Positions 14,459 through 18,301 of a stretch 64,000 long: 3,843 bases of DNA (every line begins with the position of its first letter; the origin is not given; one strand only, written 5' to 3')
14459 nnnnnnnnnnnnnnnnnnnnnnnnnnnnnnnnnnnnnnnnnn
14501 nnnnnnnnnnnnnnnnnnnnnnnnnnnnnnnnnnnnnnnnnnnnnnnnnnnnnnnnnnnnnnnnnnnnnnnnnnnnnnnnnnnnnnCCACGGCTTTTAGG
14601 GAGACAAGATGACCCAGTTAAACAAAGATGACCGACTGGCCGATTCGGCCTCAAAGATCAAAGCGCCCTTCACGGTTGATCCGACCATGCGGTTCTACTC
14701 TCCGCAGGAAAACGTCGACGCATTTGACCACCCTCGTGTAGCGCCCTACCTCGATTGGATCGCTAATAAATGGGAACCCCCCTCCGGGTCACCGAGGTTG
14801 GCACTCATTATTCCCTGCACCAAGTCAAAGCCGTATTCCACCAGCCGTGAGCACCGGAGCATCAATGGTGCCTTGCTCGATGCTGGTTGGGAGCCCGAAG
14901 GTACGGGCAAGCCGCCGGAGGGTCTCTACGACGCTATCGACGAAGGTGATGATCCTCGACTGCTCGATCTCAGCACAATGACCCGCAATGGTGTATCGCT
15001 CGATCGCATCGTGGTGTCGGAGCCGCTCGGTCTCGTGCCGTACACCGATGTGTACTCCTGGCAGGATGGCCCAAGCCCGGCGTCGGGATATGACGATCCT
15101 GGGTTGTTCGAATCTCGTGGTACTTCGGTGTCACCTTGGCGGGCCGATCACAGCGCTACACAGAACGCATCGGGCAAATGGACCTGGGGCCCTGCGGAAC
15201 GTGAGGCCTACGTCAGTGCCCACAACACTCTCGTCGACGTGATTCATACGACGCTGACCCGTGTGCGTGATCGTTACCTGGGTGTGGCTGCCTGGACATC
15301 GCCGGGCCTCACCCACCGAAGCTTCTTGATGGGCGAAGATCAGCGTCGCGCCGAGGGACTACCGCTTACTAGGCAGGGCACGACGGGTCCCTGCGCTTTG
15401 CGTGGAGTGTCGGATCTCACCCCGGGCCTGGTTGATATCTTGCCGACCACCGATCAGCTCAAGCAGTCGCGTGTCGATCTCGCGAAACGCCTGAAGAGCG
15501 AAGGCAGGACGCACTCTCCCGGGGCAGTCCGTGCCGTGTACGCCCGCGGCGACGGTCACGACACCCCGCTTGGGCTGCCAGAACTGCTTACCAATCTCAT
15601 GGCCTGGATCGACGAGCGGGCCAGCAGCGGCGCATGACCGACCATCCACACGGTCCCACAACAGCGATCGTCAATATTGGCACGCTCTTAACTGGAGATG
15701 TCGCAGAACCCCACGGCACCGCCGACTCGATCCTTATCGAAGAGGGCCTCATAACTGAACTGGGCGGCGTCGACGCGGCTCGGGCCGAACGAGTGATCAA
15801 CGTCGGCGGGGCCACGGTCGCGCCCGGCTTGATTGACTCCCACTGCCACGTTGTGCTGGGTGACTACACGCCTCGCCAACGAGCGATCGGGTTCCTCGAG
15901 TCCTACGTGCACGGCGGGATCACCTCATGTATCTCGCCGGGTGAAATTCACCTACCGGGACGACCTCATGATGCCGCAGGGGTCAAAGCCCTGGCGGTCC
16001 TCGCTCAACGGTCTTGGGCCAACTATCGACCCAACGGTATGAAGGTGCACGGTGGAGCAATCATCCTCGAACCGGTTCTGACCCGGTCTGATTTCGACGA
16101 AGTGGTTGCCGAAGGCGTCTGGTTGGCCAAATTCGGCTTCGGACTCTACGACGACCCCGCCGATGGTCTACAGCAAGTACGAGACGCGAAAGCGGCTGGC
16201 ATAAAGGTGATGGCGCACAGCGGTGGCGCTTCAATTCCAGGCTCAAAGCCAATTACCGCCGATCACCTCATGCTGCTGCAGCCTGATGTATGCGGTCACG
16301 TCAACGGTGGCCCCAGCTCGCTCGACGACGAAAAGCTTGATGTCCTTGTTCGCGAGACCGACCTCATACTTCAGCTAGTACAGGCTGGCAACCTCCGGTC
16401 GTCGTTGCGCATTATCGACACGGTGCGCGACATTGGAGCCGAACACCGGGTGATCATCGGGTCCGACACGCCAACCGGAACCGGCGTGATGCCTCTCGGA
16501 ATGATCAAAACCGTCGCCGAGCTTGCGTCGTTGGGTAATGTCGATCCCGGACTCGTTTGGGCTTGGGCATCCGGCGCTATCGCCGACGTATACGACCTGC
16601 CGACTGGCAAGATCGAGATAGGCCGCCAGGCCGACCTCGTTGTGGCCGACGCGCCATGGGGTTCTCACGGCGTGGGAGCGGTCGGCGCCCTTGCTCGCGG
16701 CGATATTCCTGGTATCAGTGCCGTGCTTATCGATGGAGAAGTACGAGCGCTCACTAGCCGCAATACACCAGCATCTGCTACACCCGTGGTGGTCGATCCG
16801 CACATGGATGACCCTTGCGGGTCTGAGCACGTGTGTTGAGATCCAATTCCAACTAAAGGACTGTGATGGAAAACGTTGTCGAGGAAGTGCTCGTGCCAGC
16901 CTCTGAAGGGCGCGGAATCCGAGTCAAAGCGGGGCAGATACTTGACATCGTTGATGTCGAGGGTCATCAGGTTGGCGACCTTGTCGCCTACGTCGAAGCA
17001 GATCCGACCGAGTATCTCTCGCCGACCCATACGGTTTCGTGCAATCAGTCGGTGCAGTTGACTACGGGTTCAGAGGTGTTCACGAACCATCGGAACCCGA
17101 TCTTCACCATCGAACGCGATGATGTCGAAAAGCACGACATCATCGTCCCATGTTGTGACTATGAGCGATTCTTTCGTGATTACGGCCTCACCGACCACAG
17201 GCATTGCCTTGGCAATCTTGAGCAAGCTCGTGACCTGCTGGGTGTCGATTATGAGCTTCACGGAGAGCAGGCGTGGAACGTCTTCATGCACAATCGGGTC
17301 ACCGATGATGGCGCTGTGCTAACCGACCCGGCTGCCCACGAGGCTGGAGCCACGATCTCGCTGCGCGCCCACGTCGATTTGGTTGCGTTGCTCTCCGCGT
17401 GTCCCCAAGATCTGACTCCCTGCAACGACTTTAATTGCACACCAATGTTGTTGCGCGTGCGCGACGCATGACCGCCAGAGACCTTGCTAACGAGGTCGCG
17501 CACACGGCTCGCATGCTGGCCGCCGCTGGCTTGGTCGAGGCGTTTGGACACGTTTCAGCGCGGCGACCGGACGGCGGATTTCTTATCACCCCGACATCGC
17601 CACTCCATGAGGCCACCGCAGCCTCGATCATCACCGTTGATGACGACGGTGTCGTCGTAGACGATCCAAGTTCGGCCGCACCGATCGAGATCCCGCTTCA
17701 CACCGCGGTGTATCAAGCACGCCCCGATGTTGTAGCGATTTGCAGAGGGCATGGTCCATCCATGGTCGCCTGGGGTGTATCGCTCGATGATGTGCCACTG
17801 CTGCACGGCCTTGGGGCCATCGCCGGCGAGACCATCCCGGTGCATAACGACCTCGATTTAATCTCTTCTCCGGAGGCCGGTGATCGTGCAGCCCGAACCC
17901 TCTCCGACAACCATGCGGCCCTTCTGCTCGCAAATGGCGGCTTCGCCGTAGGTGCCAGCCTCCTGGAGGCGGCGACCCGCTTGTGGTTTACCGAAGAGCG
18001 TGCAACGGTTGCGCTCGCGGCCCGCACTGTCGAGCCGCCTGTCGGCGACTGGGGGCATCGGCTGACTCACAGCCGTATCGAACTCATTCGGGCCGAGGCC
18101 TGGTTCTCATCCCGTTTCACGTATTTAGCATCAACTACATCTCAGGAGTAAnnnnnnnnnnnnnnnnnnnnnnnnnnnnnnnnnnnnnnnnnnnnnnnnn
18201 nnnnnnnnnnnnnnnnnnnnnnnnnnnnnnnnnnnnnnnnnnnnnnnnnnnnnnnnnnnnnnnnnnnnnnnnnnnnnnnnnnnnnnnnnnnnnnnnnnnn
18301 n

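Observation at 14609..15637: Bacterial stand-alone protein carrying the exact ArcS/DUF5591 signature, embedded in an amidohydrolase operon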

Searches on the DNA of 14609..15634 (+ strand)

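Call 70: search_rna_families(sources=[L041, L044, L045, L053, L072, L074, L084], threshold=gathering)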
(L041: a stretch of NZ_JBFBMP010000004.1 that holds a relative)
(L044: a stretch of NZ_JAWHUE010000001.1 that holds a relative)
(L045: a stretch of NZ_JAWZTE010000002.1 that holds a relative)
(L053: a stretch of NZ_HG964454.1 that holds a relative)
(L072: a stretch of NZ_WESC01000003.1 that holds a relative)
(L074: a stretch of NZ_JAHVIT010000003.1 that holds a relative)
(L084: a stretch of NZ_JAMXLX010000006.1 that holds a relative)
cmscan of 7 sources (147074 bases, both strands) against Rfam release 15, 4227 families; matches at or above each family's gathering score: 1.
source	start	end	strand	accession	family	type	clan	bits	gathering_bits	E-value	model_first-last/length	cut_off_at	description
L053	679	777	-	RF00504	Glycine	Cis-reg; riboswitch;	CL00125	55.2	32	2.8e-08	1-94/94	no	Glycine riboswitch aptamer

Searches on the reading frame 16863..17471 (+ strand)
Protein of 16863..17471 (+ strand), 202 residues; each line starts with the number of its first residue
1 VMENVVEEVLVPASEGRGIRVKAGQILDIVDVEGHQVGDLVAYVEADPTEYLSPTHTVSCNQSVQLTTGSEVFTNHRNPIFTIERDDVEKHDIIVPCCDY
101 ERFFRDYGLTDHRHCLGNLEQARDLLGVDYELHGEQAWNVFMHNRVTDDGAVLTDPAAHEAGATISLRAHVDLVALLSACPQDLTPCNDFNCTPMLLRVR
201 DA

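Call 3: search_protein_families(library=pfam, proteins=[window:16863-17471:+], max_evalue=0.01)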
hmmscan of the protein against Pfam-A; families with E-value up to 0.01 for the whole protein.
window:16863-17471:+ (202 aa): 1 family
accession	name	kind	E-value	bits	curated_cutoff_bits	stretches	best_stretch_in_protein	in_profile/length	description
PF09347.15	DUF1989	-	2.1e-40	138.6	27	1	11-174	3-168/168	Domain of unknown function (DUF1989)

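Call 4: search_protein_families(library=ncbifam, proteins=[window:16863-17471:+], max_evalue=0.01)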
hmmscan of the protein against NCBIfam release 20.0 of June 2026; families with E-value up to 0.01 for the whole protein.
window:16863-17471:+ (202 aa): 3 families
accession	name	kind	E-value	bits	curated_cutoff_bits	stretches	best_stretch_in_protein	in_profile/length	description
TIGR03424.1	urea_degr_1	equivalog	1e-31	110.1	284.7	1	5-197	2-195/198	urea amidolyase associated protein UAAP2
NF053776.1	TmaoDeMthMsil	equivalog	2.9e-25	88.9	1100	1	4-201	162-363/763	trimethylamine N-oxide demethylase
TIGR03425.1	urea_degr_2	hypoth_equivalog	8.4e-20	71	205.95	1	10-199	6-202/233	urea amidolyase associated protein UAAP1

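Call 55: search_solved_structures(query=window:16863-17471:+, max_evalue=0.001)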
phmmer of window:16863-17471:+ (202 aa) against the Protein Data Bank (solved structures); distinct sequences matched with E-value up to 0.001: 4.
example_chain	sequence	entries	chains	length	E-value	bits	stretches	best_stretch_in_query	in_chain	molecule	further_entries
3oru_A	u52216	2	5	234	2.4e-26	96.1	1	10-200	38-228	DUF1989 family protein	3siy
9q59_A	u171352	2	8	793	2.9e-14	56.6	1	8-195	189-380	trimethylamine N-oxide demethylase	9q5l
9q5a_A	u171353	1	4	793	3.6e-13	53.1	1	8-195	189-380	Trimethylamine N-oxide Demethylase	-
3di4_A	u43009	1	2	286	4.4e-11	46.2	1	7-197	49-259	Uncharacterized Protein DUF1989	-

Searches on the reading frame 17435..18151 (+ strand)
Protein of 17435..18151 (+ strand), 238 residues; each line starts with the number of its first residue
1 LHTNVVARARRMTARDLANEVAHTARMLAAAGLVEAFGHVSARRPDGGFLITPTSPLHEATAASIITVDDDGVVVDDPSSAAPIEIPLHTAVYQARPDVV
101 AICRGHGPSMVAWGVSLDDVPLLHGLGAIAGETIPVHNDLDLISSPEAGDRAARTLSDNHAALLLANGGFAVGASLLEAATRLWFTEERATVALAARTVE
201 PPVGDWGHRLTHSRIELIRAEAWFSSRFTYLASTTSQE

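Call 3: search_protein_families(library=pfam, proteins=[window:17435-18151:+], max_evalue=0.01)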
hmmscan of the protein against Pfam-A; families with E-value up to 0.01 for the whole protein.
window:17435-18151:+ (238 aa): 1 family
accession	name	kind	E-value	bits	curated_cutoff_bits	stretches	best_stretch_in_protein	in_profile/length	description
PF00596.27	Aldolase_II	-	1.1e-28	100.9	22.2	1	20-193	2-182/183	Class II Aldolase and Adducin N-terminal domain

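Call 4: search_protein_families(library=ncbifam, proteins=[window:17435-18151:+], max_evalue=0.01)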
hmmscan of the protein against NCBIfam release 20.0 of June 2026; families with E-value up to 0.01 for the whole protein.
window:17435-18151:+ (238 aa): 22 families
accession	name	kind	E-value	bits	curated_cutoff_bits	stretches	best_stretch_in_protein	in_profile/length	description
NF053537.1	DhpthDcsPhtC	equivalog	3.6e-15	56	200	1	19-197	2-194/232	3,4-dihydroxyphthalate decarboxylase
NF005984.0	PRK08087.1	subfamily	4.7e-15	55.9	264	1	12-193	1-178/215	L-fuculose-phosphate aldolase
NF005123.0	PRK06557.1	subfamily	1.3e-14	54.4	251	1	13-200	8-199/223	L-ribulose-5-phosphate 4-epimerase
NF006413.0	PRK08660.1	equivalog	6.3e-14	52.2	203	1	19-198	4-179/184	aldolase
NF043034.1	OxoTetrPhDc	equivalog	8.3e-13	48.6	250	1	17-196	5-188/205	3-oxo-tetronate 4-phosphate decarboxylase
NF004527.0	PRK05874.1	equivalog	3.6e-12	46.3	308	1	21-203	11-196/218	L-fuculose-phosphate aldolase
NF005451.0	PRK07044.1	subfamily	4.1e-12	45.7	207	1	19-200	24-210/256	aldolase II superfamily protein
NF005484.0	PRK07090.1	equivalog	4.7e-12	45.7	261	1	17-235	31-251/260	aldolase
NF004855.0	PRK06208.1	subfamily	1.6e-11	44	255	1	19-201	45-232/274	class II aldolase/adducin family protein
TIGR01086.1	fucA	equivalog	6.1e-11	42.5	400.25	1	16-191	4-175/214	L-fuculose-phosphate aldolase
NF006208.0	PRK08333.1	equivalog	6.8e-11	42.2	267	1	20-192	8-179/189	aldolase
NF053831.1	RU1PAldHalo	equivalog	8.2e-11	41.8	300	1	21-202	9-188/208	ribulose-1-phosphate aldolase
NF005068.0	PRK06486.1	equivalog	3e-09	36.5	269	1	16-219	26-235/262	aldolase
NF005302.0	PRK06833.1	equivalog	1.4e-08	34.5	264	1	51-181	42-170/214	L-fuculose-phosphate aldolase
NF005186.0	PRK06661.1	equivalog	2.2e-06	27.5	339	1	14-188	3-182/235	hypothetical protein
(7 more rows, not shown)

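Call 80: search_solved_structures(query=window:17435-18151:+, max_evalue=0.00001)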
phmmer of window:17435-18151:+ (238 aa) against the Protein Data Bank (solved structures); distinct sequences matched with E-value up to 0.00001: 26.
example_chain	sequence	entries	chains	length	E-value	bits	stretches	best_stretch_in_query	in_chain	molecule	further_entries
2z7b_A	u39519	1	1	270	2.5e-14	56.6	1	15-195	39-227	Mlr6791 protein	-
1e4a_P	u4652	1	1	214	6.4e-13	52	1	15-193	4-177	L-FUCULOSE 1-PHOSPHATE ALDOLASE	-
7x78_A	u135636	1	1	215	3e-12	49.8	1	16-192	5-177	L-fuculose phosphate aldolase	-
1dzu_P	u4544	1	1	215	5.9e-12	48.9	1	15-193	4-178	L-fuculose phosphate aldolase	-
1dzy_P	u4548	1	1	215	1.2e-11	47.8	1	15-193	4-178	L-FUCULOSE-1-PHOSPHATE ALDOLASE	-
1fua_A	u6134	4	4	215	1.2e-11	47.8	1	15-193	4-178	L-FUCULOSE-1-PHOSPHATE ALDOLASE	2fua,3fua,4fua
1dzx_P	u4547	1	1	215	1.2e-11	47.8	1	15-193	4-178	L-fuculose phosphate aldolase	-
1dzv_P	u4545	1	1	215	1.2e-11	47.8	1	15-193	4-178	L-fuculose phosphate aldolase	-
1dzz_P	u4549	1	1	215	1.3e-11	47.8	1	15-193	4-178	L-fuculose phosphate aldolase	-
1e4c_P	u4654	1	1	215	1.5e-11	47.5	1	15-193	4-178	L-FUCULOSE 1-PHOSPHATE ALDOLASE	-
1e4b_P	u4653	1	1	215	1.6e-11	47.4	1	15-193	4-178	L-FUCULOSE 1-PHOSPHATE ALDOLASE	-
1dzw_P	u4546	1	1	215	1.7e-11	47.4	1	15-193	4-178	L-fuculose phosphate aldolase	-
1e49_P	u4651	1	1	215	2.5e-11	46.8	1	15-193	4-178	L-FUCULOSE 1-PHOSPHATE ALDOLASE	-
1e47_P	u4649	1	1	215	2.6e-11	46.8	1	15-193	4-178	L-FUCULOSE 1-PHOSPHATE ALDOLASE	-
1e48_P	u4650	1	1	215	2.7e-11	46.7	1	15-193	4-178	L-FUCULOSE 1-PHOSPHATE ALDOLASE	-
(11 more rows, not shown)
